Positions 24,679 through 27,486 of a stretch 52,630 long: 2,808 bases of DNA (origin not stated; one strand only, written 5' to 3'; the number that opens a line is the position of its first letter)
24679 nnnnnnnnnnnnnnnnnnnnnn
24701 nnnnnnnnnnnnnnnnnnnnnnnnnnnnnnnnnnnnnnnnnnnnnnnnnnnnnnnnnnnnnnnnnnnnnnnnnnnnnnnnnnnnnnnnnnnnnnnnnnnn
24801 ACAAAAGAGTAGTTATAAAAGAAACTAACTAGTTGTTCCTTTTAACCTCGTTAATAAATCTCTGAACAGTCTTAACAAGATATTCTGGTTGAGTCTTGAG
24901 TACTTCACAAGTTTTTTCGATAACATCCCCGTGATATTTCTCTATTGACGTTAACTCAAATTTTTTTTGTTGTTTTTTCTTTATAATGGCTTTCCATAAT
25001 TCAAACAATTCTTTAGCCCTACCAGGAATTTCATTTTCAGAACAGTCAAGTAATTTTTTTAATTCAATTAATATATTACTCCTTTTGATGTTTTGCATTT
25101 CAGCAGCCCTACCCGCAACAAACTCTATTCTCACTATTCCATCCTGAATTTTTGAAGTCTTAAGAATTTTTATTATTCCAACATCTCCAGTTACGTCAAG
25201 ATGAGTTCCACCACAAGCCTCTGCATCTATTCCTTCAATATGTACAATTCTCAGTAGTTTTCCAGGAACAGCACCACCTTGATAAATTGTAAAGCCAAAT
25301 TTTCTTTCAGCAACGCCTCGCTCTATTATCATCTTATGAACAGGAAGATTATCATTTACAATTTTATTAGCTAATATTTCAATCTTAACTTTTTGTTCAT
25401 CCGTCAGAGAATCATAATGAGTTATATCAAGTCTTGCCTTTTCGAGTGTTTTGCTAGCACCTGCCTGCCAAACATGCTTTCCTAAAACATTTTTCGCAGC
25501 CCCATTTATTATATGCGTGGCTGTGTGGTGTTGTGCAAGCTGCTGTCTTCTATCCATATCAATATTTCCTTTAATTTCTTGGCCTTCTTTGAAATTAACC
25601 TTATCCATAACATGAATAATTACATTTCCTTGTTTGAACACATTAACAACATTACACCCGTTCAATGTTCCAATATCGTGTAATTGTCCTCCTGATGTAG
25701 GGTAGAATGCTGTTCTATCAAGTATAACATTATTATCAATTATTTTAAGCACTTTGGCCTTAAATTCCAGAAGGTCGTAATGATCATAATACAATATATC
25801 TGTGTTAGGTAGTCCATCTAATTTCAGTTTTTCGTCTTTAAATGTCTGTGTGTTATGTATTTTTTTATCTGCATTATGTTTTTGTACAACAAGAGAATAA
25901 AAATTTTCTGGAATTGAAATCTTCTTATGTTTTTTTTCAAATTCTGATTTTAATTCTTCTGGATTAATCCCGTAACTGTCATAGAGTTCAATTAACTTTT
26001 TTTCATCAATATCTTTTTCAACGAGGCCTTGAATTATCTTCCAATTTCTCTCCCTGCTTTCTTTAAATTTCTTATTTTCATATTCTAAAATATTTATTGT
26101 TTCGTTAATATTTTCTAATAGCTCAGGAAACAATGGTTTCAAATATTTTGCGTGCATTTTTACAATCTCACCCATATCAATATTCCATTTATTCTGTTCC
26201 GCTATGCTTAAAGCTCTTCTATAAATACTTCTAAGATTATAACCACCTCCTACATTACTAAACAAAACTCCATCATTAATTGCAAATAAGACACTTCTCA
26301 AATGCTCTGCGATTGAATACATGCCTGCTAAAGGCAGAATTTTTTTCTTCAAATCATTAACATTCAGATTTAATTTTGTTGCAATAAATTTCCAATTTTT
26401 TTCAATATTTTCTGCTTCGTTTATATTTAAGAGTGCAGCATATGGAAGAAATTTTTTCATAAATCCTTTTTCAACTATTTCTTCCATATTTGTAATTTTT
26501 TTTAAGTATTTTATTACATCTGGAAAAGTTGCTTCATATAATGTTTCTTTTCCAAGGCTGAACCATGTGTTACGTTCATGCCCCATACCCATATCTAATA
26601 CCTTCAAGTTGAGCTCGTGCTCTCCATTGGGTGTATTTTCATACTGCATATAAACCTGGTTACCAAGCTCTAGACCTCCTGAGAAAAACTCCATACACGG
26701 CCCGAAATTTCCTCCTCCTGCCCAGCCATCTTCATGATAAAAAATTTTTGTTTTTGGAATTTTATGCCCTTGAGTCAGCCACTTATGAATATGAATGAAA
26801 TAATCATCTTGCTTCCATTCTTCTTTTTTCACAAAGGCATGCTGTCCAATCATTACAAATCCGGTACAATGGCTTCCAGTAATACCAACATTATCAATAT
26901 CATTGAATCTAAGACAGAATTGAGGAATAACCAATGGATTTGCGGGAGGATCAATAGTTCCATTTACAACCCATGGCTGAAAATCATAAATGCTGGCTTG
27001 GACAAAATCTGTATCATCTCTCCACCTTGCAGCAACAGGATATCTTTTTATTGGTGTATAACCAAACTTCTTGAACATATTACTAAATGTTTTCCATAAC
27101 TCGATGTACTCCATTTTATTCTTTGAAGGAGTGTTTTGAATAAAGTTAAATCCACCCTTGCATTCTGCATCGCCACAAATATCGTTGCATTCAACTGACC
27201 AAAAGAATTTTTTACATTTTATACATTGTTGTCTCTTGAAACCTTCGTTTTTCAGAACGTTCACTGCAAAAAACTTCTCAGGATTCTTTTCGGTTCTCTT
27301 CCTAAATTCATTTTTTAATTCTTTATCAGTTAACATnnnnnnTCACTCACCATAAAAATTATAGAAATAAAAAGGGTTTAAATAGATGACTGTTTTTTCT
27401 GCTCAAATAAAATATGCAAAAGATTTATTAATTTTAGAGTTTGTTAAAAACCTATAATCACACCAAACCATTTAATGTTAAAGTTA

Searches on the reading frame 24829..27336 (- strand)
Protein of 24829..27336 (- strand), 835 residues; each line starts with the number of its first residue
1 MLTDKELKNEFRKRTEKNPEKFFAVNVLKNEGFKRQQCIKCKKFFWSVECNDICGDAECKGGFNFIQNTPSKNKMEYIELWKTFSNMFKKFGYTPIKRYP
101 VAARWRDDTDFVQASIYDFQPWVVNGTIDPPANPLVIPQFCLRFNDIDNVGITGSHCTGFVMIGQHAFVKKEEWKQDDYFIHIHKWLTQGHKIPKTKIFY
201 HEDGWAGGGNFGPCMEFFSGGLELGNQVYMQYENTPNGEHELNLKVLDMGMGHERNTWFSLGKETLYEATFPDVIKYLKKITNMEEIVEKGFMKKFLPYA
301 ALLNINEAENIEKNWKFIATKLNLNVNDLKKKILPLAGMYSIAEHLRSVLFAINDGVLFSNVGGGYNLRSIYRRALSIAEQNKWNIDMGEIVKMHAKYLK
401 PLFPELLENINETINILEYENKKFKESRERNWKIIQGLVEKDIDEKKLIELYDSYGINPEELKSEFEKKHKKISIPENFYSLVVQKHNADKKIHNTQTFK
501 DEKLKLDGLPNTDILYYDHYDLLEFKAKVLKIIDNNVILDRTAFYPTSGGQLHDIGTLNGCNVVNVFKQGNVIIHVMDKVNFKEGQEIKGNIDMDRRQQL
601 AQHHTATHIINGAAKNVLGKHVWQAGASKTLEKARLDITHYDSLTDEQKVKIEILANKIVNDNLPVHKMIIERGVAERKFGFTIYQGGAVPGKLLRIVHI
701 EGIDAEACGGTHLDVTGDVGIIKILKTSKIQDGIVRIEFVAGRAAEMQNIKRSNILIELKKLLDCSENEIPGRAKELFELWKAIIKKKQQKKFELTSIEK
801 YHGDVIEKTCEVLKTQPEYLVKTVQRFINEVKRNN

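Call 13: search_protein_families(library=pfam, proteins=[window:24829-27336:-], max_evalue=0.01)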
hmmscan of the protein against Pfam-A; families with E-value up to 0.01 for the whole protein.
window:24829-27336:- (835 aa): 2 families
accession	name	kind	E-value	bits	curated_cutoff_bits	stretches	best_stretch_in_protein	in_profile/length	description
PF01411.24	tRNA-synt_2c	-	1.2e-84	285.3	30.3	1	81-596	3-552/552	tRNA synthetases class II (A)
PF07973.19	tRNA_SAD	-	2.7e-14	53.3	24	1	695-738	1-44/44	Threonyl and Alanyl tRNA synthetase second additional domain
